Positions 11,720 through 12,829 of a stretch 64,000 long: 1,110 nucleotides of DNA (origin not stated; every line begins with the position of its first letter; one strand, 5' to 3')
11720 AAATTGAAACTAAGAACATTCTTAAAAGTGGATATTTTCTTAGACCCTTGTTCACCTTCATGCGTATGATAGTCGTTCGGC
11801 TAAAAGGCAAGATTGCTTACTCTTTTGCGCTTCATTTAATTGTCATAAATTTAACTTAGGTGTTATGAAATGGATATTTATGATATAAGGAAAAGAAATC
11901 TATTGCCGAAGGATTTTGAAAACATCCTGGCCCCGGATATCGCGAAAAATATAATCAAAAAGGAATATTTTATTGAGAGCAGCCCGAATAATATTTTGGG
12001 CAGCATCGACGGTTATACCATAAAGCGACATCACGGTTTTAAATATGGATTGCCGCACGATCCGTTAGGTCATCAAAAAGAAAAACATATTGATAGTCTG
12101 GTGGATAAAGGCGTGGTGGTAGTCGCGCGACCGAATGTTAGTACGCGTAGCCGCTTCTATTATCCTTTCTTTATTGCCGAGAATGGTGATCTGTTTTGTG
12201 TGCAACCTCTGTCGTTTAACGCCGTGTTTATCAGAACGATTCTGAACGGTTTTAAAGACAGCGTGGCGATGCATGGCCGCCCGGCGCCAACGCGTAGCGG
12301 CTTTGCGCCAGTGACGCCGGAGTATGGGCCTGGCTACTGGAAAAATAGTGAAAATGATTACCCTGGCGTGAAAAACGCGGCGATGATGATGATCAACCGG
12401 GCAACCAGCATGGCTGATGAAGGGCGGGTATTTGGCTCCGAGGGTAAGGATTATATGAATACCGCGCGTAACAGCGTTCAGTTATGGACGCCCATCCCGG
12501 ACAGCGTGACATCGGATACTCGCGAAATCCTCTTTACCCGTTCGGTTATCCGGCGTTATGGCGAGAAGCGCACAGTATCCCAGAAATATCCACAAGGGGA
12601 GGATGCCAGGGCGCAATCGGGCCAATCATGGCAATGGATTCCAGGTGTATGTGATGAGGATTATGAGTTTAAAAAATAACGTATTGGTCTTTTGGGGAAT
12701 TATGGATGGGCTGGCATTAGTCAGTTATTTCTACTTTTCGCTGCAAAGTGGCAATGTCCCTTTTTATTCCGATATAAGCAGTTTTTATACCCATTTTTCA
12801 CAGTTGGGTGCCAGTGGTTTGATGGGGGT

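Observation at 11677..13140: AT-rich ~1.45-kb island inserted between metH and yjbB carrying an overlapping two-gene cassette: unknown 269-aa soluble protein plus ~158-aa four-TM membrane protein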

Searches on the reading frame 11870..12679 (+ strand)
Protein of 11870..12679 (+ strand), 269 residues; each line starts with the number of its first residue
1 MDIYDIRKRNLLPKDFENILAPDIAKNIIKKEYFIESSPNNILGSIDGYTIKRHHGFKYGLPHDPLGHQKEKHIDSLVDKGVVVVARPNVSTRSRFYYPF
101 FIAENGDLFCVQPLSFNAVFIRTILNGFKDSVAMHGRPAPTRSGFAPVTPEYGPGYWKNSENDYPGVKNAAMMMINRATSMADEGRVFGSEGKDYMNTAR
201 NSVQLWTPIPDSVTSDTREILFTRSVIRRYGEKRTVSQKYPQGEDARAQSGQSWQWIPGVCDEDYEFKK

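Call 4: search_protein_families(library=pfam, proteins=[window:11870-12679:+], max_evalue=1)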
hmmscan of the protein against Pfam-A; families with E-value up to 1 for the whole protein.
window:11870-12679:+ (269 aa): 0 families

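Call 5: search_protein_families(library=ncbifam, proteins=[window:11870-12679:+], max_evalue=1)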
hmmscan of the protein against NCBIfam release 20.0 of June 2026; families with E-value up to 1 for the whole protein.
window:11870-12679:+ (269 aa): 0 families

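Call 6: search_protein_families(library=padloc, proteins=[window:11870-12679:+], max_evalue=1)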
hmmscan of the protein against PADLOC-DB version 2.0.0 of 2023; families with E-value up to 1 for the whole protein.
window:11870-12679:+ (269 aa): 0 families

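Call 7: search_protein_families(library=phrogs, proteins=[window:11870-12679:+], max_evalue=1)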
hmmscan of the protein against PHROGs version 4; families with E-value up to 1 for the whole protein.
window:11870-12679:+ (269 aa): 0 families

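Call 8: find_homologous_proteins(query=window:11870-12679:+)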
Query window:11870-12679:+ (269 aa): 24 proteins with E <= 0.001 among 352 candidates.
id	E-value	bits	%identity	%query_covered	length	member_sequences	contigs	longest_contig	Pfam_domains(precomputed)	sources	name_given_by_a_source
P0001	1.6e-150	518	80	100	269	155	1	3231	PF26362.1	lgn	-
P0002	6.6e-148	509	79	100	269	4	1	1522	PF26362.1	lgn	-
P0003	1.2e-142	492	79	96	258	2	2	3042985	PF26362.1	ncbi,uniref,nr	ncbi:hypothetical protein PU683_19245 [Kosakonia cowanii]|uniref:hypothetical protein n=1 Tax=Kosako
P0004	2.3e-142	491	76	100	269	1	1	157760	PF26362.1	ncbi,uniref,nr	ncbi:hypothetical protein [Enterobacter sp. Bisph1]|uniref:hypothetical protein n=1 Tax=Enterobacter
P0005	3.2e-142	491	78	100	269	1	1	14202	PF26362.1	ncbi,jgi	-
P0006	5.0e-142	490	79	96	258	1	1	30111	PF26362.1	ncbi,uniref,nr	ncbi:hypothetical protein [Kosakonia cowanii]|uniref:hypothetical protein n=1 Tax=Kosakonia cowanii 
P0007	9.2e-142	489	79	96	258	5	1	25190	PF26362.1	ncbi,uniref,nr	ncbi:hypothetical protein [uncultured Kosakonia sp.]|uniref:hypothetical protein n=1 Tax=uncultured 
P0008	1.3e-141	489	79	96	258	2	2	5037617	PF26362.1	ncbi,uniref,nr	ncbi:hypothetical protein HF650_22875 [Kosakonia sp. SMBL-WEM22]|uniref:hypothetical protein n=1 Tax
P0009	2.5e-141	488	78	96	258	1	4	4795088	PF26362.1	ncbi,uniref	ncbi:hypothetical protein [Kosakonia cowanii]|uniref:hypothetical protein n=1 Tax=Kosakonia cowanii 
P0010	5.3e-90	319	53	100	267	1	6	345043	PF26362.1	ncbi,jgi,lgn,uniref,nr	ncbi:hypothetical protein [Superficieibacter sp.]|uniref:hypothetical protein n=1 Tax=Superficieibac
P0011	1.4e-88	315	74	66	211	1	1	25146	-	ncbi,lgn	-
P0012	1.0e-83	299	49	100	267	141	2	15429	PF26362.1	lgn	-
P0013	1.9e-81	291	48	100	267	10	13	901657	PF26362.1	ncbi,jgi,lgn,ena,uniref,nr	ncbi:hypothetical protein JK156_02215 [Enterobacter ludwigii]|uniref:hypothetical protein n=1 Tax=En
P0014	1.3e-80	289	48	100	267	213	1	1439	PF26362.1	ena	-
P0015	2.0e-79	285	47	100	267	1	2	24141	PF26362.1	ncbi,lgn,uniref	ncbi:hypothetical protein ACJ9N4_20320 [Enterobacter sp. LM3]|uniref:hypothetical protein n=1 Tax=En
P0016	6.7e-78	280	44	100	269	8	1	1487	PF26362.1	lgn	-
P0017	3.1e-76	274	45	100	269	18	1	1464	PF26362.1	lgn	-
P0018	3.5e-74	267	44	100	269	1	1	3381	PF26362.1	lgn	-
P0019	2.4e-71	258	47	100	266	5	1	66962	PF26362.1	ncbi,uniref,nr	ncbi:hypothetical protein [Trabulsiella odontotermitis]|uniref:hypothetical protein n=1 Tax=Trabulsi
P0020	4.1e-71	257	46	100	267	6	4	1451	PF26362.1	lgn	-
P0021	4.9e-70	254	44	100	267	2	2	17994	PF26362.1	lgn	-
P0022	3.4e-65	238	56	66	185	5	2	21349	PF26362.1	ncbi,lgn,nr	ncbi:MAG: hypothetical protein E7G64_14585 [Enterobacter hormaechei]|nr:hypothetical protein [Entero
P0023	4.7e-53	198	39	100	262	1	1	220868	PF26362.1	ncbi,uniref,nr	ncbi:hypothetical protein FJU30_16750 [Affinibrenneria salicis]|uniref:DUF8093 domain-containing pro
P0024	1.4e-40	157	47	61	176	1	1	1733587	PF26362.1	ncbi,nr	ncbi:hypothetical protein KIF59_04880 [Enterobacter cloacae subsp. cloacae]|nr:hypothetical protein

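Call 11: find_related_loci(query=window:11870-12679:+, collection=genome_contigs, flank=6000)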
Query window:11870-12679:+ (269 aa) in genome_contigs; peptide patterns used: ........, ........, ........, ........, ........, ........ (x = any residue, [..] = any of these).
183 stretches matched a pattern; 26 encode a relative of the query (tblastn E <= 1e-3); 26 distinct loci.
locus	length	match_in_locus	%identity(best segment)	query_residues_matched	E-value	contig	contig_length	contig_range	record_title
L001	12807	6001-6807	88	1-269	7e-161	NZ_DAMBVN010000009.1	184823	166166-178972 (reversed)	MAG: Kosakonia sp. isolate CTOTU49356 NODE_13_length_184823_cov_69.658729, whole genome shotgun sequence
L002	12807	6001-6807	87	1-269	7e-160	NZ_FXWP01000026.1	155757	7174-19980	Kosakonia pseudosacchari strain JM-387, whole genome shotgun sequence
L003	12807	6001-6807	87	1-269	7e-160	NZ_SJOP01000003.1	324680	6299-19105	Kosakonia quasisacchari strain WCHEs120001 3, whole genome shotgun sequence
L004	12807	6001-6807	83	1-269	3e-159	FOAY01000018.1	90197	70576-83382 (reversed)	Kosakonia sacchari strain SP1 genome assembly, contig: Ga0060208_118, whole genome shotgun sequence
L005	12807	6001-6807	83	1-269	3e-159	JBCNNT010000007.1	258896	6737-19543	MAG: Enterobacter sp. isolate SMAGNO108 Contig7, whole genome shotgun sequence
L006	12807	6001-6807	82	1-269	1e-152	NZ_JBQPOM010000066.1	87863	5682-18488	Vagococcus sp. WN89Y soapdenovo_K_127_66, whole genome shotgun sequence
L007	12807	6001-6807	80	1-269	1e-151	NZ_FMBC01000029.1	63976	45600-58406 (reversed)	Kosakonia oryziphila strain REICA_142, whole genome shotgun sequence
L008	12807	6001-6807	80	1-269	6e-147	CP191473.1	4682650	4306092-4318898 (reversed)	Salmonella enterica strain s1 chromosome, complete genome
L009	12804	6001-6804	76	1-268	8e-147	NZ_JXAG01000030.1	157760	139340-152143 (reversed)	Enterobacter sp. Bisph1 contig030, whole genome shotgun sequence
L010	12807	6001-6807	81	1-269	1e-144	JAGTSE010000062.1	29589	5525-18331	MAG: Proteobacteria bacterium isolate CTSoil_132 scaffold_262, whole genome shotgun sequence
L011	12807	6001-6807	79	1-269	9e-142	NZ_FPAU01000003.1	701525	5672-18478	Kosakonia arachidis strain Ah-143, whole genome shotgun sequence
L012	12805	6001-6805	69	1-269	6e-114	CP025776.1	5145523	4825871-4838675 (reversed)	Enterobacter sp. EA-1 chromosome, complete genome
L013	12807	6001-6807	80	1-269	2e-153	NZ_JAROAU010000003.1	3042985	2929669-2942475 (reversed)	Kosakonia cowanii strain 282A-S69 282A_S69_3, whole genome shotgun sequence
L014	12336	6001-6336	53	150-265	1e-39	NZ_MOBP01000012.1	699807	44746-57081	Pseudomonas frederiksbergensis strain 39A2 39A2_contig_12, whole genome shotgun sequence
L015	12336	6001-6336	54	151-266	1e-38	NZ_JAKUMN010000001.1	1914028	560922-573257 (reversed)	Erwinia sp. CGal63 NODE_1_length_1914028_cov_174.301469, whole genome shotgun sequence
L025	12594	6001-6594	34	69-266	5e-34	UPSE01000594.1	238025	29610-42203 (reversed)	Pseudomonas sp. 286 isolate p9.H9 genome assembly, contig: 594, whole genome shotgun sequence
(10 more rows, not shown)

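Call 17: search_protein_families(library=pfam, proteins=[L015:3484-6348:+, L015:6345-6785:+, L015:6806-8833:+, L015:8826-9590:+, L025:4183-6606:+, L025:6603-7025:+, L025:7278-8438:+, L014:3211-6339:+], max_evalue=0.01)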
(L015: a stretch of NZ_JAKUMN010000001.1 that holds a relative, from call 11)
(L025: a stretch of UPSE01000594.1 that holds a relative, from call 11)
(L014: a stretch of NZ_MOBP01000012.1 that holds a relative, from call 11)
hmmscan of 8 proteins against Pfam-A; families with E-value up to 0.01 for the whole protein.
L015:3484-6348:+ (954 aa): 5 families
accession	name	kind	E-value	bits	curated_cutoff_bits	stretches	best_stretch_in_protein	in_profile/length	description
PF05954.17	Phage_GPD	-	1.8e-57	195.3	30.1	1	42-340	2-283/305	Phage tail baseplate hub (GPD)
PF10106.14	DUF2345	-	6.2e-47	159.6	30.7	1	617-766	3-151/151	Uncharacterized protein conserved in bacteria (DUF2345)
PF13296.11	T6SS_Vgr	-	2.8e-26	92.1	22.4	1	498-597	3-105/108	Putative type VI secretion system Rhs element Vgr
PF04717.18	Phage_base_V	-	6.6e-08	33.2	23.8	1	411-479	8-74/75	Type VI secretion system/phage-baseplate injector OB domain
PF04790.18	Sarcoglycan_1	-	0.006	16.4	32.5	0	671-729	161-219/259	Sarcoglycan complex subunit protein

L015:6345-6785:+ (146 aa): 0 families

L015:6806-8833:+ (675 aa): 1 family
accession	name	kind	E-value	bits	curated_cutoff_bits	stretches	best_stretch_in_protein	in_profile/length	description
PF01764.32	Lipase_3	-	2e-24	86.5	22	1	306-443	1-138/140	Lipase (class 3)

L015:8826-9590:+ (254 aa): 0 families

L025:4183-6606:+ (807 aa): 1 family
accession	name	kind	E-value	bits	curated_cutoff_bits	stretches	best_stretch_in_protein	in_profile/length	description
PF08239.17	SH3_3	-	1.6e-06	28.6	27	0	291-319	2-30/54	Bacterial SH3 domain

L025:6603-7025:+ (140 aa): 0 families

L025:7278-8438:+ (386 aa): 0 families

L014:3211-6339:+ (1042 aa): 6 families
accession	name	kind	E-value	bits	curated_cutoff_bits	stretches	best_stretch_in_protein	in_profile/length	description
PF05954.17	Phage_GPD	-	8.4e-54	183.2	30.1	1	128-453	1-300/305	Phage tail baseplate hub (GPD)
PF10106.14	DUF2345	-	2.1e-40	138.4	30.7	1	712-854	5-146/151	Uncharacterized protein conserved in bacteria (DUF2345)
PF13296.11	T6SS_Vgr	-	1.7e-36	125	22.4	1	592-693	4-108/108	Putative type VI secretion system Rhs element Vgr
PF04717.18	Phage_base_V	-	5.6e-09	36.7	23.8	1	509-572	13-74/75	Type VI secretion system/phage-baseplate injector OB domain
PF04790.18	Sarcoglycan_1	-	0.00046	20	32.5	1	724-821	142-218/259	Sarcoglycan complex subunit protein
PF20093.5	DUF6484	-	0.0078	17.3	27.6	0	551-568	40-57/61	Domain of unknown function (DUF6484)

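Call 24: find_encoding_contigs(protein=P0013, flank=8000, max_places=3)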
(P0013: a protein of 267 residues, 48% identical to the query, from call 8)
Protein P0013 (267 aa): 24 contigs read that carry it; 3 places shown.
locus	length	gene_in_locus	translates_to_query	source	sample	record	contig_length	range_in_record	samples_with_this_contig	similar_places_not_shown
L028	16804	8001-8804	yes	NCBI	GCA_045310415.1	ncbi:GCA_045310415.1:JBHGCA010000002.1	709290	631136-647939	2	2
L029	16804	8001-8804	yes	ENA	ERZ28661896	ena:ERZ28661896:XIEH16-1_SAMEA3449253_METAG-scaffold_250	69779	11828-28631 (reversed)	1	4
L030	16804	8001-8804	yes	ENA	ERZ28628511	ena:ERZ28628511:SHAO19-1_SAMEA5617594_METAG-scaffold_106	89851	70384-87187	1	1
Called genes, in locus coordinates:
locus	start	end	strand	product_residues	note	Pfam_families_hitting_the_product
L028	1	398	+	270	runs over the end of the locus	PF07024:ImpE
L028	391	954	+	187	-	PF04965:GPW_gp25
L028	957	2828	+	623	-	PF05947:T6SS_TssF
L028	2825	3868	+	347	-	PF06996:T6SS_TssG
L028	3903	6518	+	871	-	PF02861:Clp_N, PF13191:AAA_16 (weak), PF23569:NBD_SMAX1 (weak), PF00004:AAA, PF17871:AAA_lid_9, PF07724:AAA_2, PF07728:AAA_5, PF10431:ClpB_D2-small, +7 more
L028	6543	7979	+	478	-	PF00069:Pkinase, PF07714:PK_Tyr_Ser-Thr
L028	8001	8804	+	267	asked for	PF26362:DUF8093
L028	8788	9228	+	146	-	-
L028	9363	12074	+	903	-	PF05954:Phage_GPD, PF04717:Phage_base_V, PF22178:Gp5_trimer_C, PF01832:Glucosaminidase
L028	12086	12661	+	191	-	-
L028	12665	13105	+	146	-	PF08816:Ivy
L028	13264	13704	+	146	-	PF08786:DcrB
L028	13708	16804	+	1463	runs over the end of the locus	PF05488:PAAR_motif, PF20148:DUF6531, PF25023:TEN_YD-shell (weak), PF05593:RHS_repeat, PF25023:TEN_YD-shell, PF03527:RHS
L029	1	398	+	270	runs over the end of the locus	PF07024:ImpE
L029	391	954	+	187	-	PF04965:GPW_gp25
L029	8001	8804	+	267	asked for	PF26362:DUF8093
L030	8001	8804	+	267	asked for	PF26362:DUF8093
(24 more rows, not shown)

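Call 25: find_encoding_contigs(protein=P0023, flank=8000, max_places=2)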
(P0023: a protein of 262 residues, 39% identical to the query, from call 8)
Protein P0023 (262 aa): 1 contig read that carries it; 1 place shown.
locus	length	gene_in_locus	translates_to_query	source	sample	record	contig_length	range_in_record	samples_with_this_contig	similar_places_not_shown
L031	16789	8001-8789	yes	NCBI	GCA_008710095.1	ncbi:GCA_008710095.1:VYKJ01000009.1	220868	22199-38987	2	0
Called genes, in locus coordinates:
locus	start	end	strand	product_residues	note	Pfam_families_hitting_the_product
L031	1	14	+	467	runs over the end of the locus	PF02055:Glyco_hydro_30, PF02057:Glyco_hydro_59 (weak)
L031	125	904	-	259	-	PF00106:adh_short, PF08659:KR, PF13561:adh_short_C2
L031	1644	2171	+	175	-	PF04542:Sigma70_r2, PF08281:Sigma70_r4_2, PF04545:Sigma70_r4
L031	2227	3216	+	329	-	PF16220:DUF4880, PF04773:FecR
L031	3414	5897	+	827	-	PF07660:STN (weak), PF07715:Plug, PF00593:TonB_dep_Rec_b-barrel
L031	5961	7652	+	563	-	PF05992:SbmA_BacA, PF06472:ABC_membrane_2, PF00005:ABC_tran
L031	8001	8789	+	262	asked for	PF26362:DUF8093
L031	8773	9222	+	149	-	-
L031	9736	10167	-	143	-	PF00582:Usp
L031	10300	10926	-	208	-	-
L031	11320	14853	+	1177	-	PF01855:POR_N, PF17147:PFOR_II, PF01558:POR, PF10371:EKR, PF12837:Fer4_6 (weak), PF12838:Fer4_7, PF13187:Fer4_9, PF13484:Fer4_16, +6 more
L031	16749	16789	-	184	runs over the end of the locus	PF09618:Cas_Csy4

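Call 26: find_encoding_contigs(protein=P0019, flank=8000, max_places=2)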
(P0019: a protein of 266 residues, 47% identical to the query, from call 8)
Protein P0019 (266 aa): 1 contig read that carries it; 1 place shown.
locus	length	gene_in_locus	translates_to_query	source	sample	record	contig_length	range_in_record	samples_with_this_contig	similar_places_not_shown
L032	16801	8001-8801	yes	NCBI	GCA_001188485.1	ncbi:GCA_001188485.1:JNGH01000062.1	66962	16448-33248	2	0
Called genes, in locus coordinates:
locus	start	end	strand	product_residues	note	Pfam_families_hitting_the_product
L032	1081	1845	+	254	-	PF00702:Hydrolase (weak), PF08282:Hydrolase_3, PF12710:HAD (faint), PF08282:Hydrolase_3, PF05116:S6PP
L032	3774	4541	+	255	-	-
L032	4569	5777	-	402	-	PF00768:Peptidase_S11, PF13354:Beta-lactamase2, PF07943:PBP5_C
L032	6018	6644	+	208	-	PF02798:GST_N, PF13417:GST_N_3, PF13409:GST_N_2, PF00043:GST_C, PF13410:GST_C_2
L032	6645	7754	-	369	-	PF07995:GSDH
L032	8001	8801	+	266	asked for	PF26362:DUF8093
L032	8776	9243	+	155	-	-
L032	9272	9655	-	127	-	PF10799:YliH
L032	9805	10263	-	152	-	PF13085:Fer2_3 (weak), PF01799:Fer2_2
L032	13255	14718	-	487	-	PF00860:Xan_ur_permease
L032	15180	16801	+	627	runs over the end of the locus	PF00158:Sigma54_activat, PF25601:AAA_lid_14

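Call 27: predict_structure(alignment_id=A1)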
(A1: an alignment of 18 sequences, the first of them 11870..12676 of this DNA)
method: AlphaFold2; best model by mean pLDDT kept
length: 269 residues; sequences in the alignment: 18
mean_pLDDT: 76.3   pTM: 0.69
mean pLDDT of the five models: 76.3, 74.1, 72.8, 71.5, 71.5
residues with pLDDT >= 90: 57; 70-90: 123; 50-70: 74; < 50: 15
segments of 3 or more residues with pLDDT < 50: 57-60, 162-164, 182-185
pLDDT, mean of each block of 10 residues (from residue 1): 82 91 90 74 70 62 64 90 86 82 90 90 94 91 78 84 54 59 51 65 83 83 85 79 58 62 63
secondary structure, 60 per line:
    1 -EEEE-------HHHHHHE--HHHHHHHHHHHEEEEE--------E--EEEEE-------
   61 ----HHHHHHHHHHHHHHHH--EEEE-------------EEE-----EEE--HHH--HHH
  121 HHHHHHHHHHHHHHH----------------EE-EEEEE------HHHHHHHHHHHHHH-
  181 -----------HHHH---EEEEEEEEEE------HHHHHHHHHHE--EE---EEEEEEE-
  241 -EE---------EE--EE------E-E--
elements in order: E2-5 H13-18 H22-32 E33-37 E49-53 H65-80 E83-86 E100-102 E108-110 H118-135 E155-159 H166-179 H192-195 E199-208 H215-224 E233-239

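Call 31: search_protein_representatives(alignment_id=A1)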
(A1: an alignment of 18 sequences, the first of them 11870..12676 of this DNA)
Query: 18 sequences, 268 profile positions. Proteins with E-value up to 0.001 (for the whole library): 121; up to 1e-10: 57; up to 1e-30: 21. The best 121 are listed.
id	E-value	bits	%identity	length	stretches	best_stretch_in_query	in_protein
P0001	2.9e-137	472.5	-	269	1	1-268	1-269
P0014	3.3e-132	455.9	-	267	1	1-268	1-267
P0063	5.3e-78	278.2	-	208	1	1-201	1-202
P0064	6.0e-74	264.9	-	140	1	130-268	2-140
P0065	8.8e-66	238.1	-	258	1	1-268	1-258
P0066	2.2e-47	177.8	-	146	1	146-265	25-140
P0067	4.8e-46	173.4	-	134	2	204-268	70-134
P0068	5.5e-45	170.0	-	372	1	148-267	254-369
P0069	3.8e-39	150.8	-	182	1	151-267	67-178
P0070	9.6e-39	149.5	-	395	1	148-267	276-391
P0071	7.3e-38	146.6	-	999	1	148-265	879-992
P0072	1.1e-37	146.0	-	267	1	147-266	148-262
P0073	1.3e-35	139.3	-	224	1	147-267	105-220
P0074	2.2e-35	138.5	-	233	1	147-266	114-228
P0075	2.8e-35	138.2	-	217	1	151-268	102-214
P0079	5.2e-32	127.4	-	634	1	142-267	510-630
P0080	8.1e-32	126.8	-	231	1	151-267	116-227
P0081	1.8e-31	125.6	-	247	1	149-268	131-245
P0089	5.3e-26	107.7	-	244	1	150-266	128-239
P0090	1.2e-24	103.3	-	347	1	126-267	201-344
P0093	1.9e-23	99.3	-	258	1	136-266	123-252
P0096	5.6e-23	97.8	-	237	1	150-267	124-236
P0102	8.8e-19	84.0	-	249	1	127-265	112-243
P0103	7.1e-18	81.1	-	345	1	156-264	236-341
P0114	8.8e-12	61.1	-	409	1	191-268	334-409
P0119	1.7e-09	53.6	-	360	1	2-140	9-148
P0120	2.2e-09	53.2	-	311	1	156-265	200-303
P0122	5.1e-09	52.0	-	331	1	2-140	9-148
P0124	1.3e-08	50.7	-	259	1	2-141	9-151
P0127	4.8e-08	48.8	-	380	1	2-140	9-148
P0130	6.5e-08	48.4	-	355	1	2-144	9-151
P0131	7.8e-08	48.1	-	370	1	3-140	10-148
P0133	9.1e-08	47.9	-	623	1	156-264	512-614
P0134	1.2e-07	47.6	-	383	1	3-140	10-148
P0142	6.9e-07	45.0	-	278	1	10-142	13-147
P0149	1.9e-06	43.6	-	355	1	2-134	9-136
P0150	2.0e-06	43.5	-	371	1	2-140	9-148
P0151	2.4e-06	43.3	-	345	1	10-140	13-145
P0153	4.1e-06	42.5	-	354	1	3-165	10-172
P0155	7.8e-06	41.6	-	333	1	2-141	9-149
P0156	1.0e-05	41.2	-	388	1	11-142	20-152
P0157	1.0e-05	41.2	-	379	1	3-140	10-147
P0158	1.0e-05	41.2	-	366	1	6-143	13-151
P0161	1.7e-05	40.5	-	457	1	1-142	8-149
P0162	2.5e-05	39.9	-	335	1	6-142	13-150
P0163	4.1e-05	39.2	-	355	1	3-141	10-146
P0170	1.0e-04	37.9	-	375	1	8-142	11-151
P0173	1.4e-04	37.5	-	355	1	6-151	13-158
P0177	3.0e-04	36.4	-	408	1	3-134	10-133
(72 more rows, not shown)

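Call 34: search_protein_families(library=pfam, proteins=[P0119, P0122, P0127, P0130, P0134, P0161, P0156, P0177, P0124, P0142], max_evalue=0.01)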
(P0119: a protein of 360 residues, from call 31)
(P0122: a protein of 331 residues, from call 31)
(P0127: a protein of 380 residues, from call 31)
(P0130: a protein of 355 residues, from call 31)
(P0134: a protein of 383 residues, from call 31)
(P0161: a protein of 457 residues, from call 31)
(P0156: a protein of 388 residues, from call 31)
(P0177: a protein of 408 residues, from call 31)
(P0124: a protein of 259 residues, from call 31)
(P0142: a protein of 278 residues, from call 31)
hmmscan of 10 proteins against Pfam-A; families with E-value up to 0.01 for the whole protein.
P0119 (360 aa): 0 families

P0122 (331 aa): 0 families

P0127 (380 aa): 0 families

P0130 (355 aa): 1 family
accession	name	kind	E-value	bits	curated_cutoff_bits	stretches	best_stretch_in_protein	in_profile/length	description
PF11429.13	Colicin_D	-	2.4e-19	69.9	25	1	263-345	1-81/84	Colicin D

P0134 (383 aa): 0 families

P0161 (457 aa): 1 family
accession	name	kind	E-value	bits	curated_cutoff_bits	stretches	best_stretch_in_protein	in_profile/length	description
PF12639.13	Colicin-DNase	-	0.0011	20.2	25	1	355-401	29-75/96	DNase/tRNase domain of colicin-like bacteriocin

P0156 (388 aa): 1 family
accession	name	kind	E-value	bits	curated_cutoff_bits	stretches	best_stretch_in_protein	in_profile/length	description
PF01844.29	HNH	-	0.0075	16.8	21.4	0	324-346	13-35/47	HNH endonuclease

P0177 (408 aa): 1 family
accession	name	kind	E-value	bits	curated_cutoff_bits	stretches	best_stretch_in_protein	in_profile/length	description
PF13930.12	Endonuclea_NS_2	-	1.1e-39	136.1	27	1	269-392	1-131/132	DNA/RNA non-specific endonuclease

P0124 (259 aa): 0 families

P0142 (278 aa): 0 families
